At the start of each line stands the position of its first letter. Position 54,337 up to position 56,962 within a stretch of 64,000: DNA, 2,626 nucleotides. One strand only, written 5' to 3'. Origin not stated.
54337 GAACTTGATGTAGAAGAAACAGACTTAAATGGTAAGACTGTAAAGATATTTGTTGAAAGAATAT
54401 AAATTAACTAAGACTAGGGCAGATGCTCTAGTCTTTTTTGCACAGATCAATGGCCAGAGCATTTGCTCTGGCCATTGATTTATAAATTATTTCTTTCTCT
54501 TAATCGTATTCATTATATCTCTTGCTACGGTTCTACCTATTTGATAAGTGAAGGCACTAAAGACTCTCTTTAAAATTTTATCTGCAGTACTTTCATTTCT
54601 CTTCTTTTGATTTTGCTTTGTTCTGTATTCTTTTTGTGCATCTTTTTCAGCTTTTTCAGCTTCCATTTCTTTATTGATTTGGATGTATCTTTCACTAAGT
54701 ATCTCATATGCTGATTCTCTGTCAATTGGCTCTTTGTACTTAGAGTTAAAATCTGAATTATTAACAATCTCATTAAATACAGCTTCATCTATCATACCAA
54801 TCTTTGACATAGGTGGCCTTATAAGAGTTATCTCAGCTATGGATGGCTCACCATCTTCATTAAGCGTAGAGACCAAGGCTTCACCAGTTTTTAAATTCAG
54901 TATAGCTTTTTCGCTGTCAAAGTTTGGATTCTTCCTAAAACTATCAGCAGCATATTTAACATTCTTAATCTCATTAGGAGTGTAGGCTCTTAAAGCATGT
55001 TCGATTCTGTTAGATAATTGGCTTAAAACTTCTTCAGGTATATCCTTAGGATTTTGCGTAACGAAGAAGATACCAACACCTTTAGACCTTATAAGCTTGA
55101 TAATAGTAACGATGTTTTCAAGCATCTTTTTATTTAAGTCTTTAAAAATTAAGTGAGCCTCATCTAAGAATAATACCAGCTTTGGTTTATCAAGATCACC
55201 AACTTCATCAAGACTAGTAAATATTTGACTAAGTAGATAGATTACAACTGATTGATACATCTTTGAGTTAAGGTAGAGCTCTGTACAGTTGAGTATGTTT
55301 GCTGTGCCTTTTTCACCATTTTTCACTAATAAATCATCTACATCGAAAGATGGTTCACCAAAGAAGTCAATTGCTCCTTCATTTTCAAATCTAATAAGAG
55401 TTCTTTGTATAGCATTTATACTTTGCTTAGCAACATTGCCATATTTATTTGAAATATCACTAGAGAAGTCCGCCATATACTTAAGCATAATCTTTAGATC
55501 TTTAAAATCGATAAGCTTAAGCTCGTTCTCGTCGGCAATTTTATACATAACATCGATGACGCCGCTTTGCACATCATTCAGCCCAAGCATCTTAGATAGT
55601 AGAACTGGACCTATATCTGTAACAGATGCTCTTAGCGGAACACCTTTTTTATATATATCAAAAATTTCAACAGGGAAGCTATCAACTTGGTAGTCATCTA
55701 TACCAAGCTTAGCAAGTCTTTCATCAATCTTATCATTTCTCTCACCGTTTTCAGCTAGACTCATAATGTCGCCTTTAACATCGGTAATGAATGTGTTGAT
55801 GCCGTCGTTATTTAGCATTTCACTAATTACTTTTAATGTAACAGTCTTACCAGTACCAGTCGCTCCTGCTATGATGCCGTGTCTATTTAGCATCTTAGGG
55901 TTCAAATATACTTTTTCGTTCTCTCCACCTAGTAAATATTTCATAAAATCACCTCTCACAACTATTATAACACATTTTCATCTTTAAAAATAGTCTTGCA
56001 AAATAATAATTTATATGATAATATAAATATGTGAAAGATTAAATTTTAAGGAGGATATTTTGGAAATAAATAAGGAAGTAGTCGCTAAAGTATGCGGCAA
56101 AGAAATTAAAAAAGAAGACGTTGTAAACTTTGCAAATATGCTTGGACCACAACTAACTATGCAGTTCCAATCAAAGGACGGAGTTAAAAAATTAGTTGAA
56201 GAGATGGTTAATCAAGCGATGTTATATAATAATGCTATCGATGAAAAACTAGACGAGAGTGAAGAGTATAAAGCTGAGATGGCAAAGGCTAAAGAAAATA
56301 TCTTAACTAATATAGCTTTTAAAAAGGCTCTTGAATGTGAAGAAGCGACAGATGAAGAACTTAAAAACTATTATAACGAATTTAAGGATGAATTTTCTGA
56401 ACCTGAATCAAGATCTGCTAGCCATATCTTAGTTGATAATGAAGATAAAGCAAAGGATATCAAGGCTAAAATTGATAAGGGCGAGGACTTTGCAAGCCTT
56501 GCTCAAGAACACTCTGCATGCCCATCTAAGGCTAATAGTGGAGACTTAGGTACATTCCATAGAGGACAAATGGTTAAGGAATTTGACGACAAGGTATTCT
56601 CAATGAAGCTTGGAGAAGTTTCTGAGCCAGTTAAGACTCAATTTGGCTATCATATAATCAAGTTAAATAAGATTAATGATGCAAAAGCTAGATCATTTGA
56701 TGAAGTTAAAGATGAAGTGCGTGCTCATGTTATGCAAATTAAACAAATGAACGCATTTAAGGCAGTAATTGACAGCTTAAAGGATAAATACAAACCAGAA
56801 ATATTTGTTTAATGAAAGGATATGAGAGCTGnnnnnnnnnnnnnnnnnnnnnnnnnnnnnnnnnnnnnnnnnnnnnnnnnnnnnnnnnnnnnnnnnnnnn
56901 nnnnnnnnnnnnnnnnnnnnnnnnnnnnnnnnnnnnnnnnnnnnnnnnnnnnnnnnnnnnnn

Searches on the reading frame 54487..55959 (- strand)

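Call 3: search_protein_families(library=pfam, proteins=[window:54487-55959:-], max_evalue=0.1)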
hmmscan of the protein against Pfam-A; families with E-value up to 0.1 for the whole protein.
window:54487-55959:- (490 aa): 19 families
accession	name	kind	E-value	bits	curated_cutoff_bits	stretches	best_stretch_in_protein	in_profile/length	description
PF05872.18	HerA_C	-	9.6e-169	562.6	22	1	13-487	9-486/502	Helicase HerA-like C-terminal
PF01935.23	DUF87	-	1.1e-13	52.2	23.2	1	9-245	6-219/220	Helicase HerA, central domain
PF13401.12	AAA_22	-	1.4e-06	29.1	27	1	26-57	6-37/130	AAA domain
PF00004.35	AAA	-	1.7e-06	28.9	21.2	1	242-320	45-128/131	ATPase family associated with various cellular activities (AAA)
PF00437.27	T2SSE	-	0.00016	20.9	24.9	1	28-55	143-172/370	Type II/IV secretion system protein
PF10412.15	TrwB_AAD_bind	-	0.00074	18.9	20.5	1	19-66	9-56/387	Type IV secretion-system coupling protein DNA-binding domain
PF01580.24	FtsK_SpoIIIE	-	0.0009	19.2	24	1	13-44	27-58/221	FtsK/SpoIIIE family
PF13604.12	AAA_30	-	0.0017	18.6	27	1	28-81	21-65/191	AAA domain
PF25199.1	nSTAND_NTPase5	-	0.0032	17.7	34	0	29-64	45-81/145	Novel STAND NTPase 5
PF04851.21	ResIII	-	0.0081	16.5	22.5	1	25-53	23-52/164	Type III restriction enzyme, res subunit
PF13245.12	AAA_19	-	0.01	16.5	25.1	1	24-82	10-61/134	AAA domain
PF13238.12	AAA_18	-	0.016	16.1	29.4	1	29-81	2-54/128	AAA domain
PF13086.12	AAA_11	-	0.039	14.2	27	0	25-51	15-43/257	AAA domain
PF22238.1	RIP_P131-like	-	0.045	14.5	27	0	272-322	41-86/96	RIP/P131 family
PF00270.35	DEAD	-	0.048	13.8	26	0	25-42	14-33/167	DEAD/DEAH box helicase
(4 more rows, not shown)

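Call 4: search_protein_families(library=ncbifam, proteins=[window:54487-55959:-], max_evalue=0.1)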
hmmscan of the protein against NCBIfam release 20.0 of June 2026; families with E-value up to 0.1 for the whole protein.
window:54487-55959:- (490 aa): 12 families
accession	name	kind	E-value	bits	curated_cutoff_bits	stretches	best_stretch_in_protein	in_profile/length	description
NF053655.1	CedD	equivalog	6.7e-11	41.5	600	1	16-364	212-513/527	DNA-translocating ATPase CedD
NF040937.1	HerA_Thermprot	equivalog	1.8e-10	39.8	800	2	212-363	301-448/487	DNA double-strand break repair helicase HerA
NF045975.1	VirB4_plasma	equivalog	1.6e-07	29.4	590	1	220-307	716-807/894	Mbov_0397 family ICE element conjugal transfer ATPase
TIGR00929.1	VirB4_CagE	subfamily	8.9e-07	27.5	643.1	1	25-309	437-682/792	VirB4 family type IV secretion/conjugal transfer ATPase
TIGR03744.1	traC_PFL_4706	equivalog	1.6e-05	23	520.6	1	248-334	721-805/892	conjugative transfer ATPase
NF040819.1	helicase_HerA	equivalog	0.00013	20.7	970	1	257-344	401-486/561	DNA double-strand break repair helicase HerA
NF007601.2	PRK10247.1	equivalog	0.00043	19.8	292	0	28-55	30-57/204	iron efflux ABC transporter ATP-binding subunit FetA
NF033849.1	ser_rich_anae_1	subfamily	0.00054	17.4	650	0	155-321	913-1088/1163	serine-rich protein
NF042943.1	HerA_antiphage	equivalog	0.0013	17.4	800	0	253-341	427-518/566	anti-phage-associated helicase HerA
NF010447.0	PRK13873.1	equivalog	0.0026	15.7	1020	1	221-309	605-685/815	conjugal transfer protein TrbE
TIGR03743.1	SXT_TraD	subfamily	0.011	14.1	366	1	12-64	162-214/636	conjugative transfer system coupling protein TraD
TIGR02928.1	TIGR02928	subfamily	0.025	13.5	181.3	0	29-52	44-67/366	orc1/cdc6 family replication initiation protein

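Call 31: search_protein_families(library=padloc, proteins=[window:54487-55959:-], max_evalue=0.01)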
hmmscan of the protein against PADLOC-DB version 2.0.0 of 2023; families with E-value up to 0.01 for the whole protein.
window:54487-55959:- (490 aa): 10 families
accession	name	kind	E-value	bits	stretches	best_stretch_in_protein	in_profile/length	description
PDLC04140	mad8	-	7.5e-19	66.4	1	24-364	26-287/314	mads_8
PDLC04103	HerA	-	2.1e-15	54.1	2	256-365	436-545/579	-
PDLC04105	HerA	-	5.7e-15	52.9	2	206-363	366-522/576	-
PDLC01055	HerA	-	2.3e-12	44.5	2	216-315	372-475/532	Type III coevolved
PDLC04104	HerA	-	3.6e-06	24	1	238-323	197-289/379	-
PDLC04100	HerA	-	7e-05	19.7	0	253-343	433-526/580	-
PDLC04107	HerA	-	0.00019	18.6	1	16-72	159-217/306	-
PDLC04101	HerA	-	0.00079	16.3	1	13-78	156-222/400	-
PDLC02703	PbeA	-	0.0015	15.2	1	24-63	260-300/626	PbeA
PDLC04099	HerA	-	0.0027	15.1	1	18-66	161-211/214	-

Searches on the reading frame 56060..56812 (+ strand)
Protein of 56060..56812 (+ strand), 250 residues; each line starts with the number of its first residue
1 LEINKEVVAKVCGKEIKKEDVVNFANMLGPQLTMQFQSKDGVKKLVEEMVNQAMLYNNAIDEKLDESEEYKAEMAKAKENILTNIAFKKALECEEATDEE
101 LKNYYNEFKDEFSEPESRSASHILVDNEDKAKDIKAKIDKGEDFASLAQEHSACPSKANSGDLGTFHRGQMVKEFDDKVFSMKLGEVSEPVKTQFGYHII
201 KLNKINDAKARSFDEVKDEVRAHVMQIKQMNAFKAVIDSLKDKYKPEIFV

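Call 3: search_protein_families(library=pfam, proteins=[window:56060-56812:+], max_evalue=0.1)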
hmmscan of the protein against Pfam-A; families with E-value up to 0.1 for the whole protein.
window:56060-56812:+ (250 aa): 5 families
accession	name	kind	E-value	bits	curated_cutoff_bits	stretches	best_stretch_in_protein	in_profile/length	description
PF13145.12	Rotamase_2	-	1.3e-26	94.2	27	1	97-218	2-121/121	PPIC-type PPIASE domain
PF13616.12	Rotamase_3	-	1.4e-25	90.5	22.5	1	113-203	11-113/116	PPIC-type PPIASE domain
PF00639.27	Rotamase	-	4e-25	89.1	21.7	1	127-203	18-96/97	PPIC-type PPIASE domain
PF13624.11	SurA_N_3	-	0.046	14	27.2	1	5-95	38-127/162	SurA-like N-terminal domain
PF00750.26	tRNA-synt_1d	-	0.076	12.4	23.3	1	172-237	262-327/349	tRNA synthetases class I (R), catalytic domain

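Call 4: search_protein_families(library=ncbifam, proteins=[window:56060-56812:+], max_evalue=0.1)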
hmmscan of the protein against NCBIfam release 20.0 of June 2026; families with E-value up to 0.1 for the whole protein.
window:56060-56812:+ (250 aa): 11 families
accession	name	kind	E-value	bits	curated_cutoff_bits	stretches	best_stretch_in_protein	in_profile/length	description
NF000809.0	PRK00059.1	equivalog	8.4e-41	140.5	303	1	42-245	115-327/336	peptidylprolyl isomerase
NF002824.0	PRK02998.1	subfamily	5.3e-31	108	360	1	38-229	70-245/283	peptidylprolyl isomerase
NF002846.0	PRK03095.1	equivalog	1e-28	100.7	361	1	44-232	75-247/287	peptidylprolyl isomerase PrsA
NF002827.0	PRK03002.1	equivalog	1.1e-27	96.8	343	1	39-224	73-242/285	peptidylprolyl isomerase PrsA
NF008054.0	PRK10788.1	equivalog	3.8e-26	91.9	493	1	85-236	236-389/626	peptidylprolyl isomerase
NF011969.0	PRK15441.1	equivalog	4.5e-25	87.9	127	1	119-202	6-89/93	peptidylprolyl isomerase PpiC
TIGR02933.1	nifM_nitrog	equivalog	1.1e-22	81.1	168.2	1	53-230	60-245/256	nitrogen fixation protein NifM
NF003356.0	PRK04405.1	subfamily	6.5e-16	58.2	339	1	76-229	108-258/299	peptidylprolyl isomerase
TIGR02925.1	cis_trans_EpsD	equivalog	2.8e-15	56.6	108.9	1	4-160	25-182/232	EpsD family peptidyl-prolyl cis-trans isomerase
NF008038.0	PRK10770.1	equivalog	1.9e-09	36.8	394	1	125-207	193-275/431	peptidylprolyl isomerase SurA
NF005006.0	PRK06397.1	equivalog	0.031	14.4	126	0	60-140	15-94/111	V-type ATP synthase subunit H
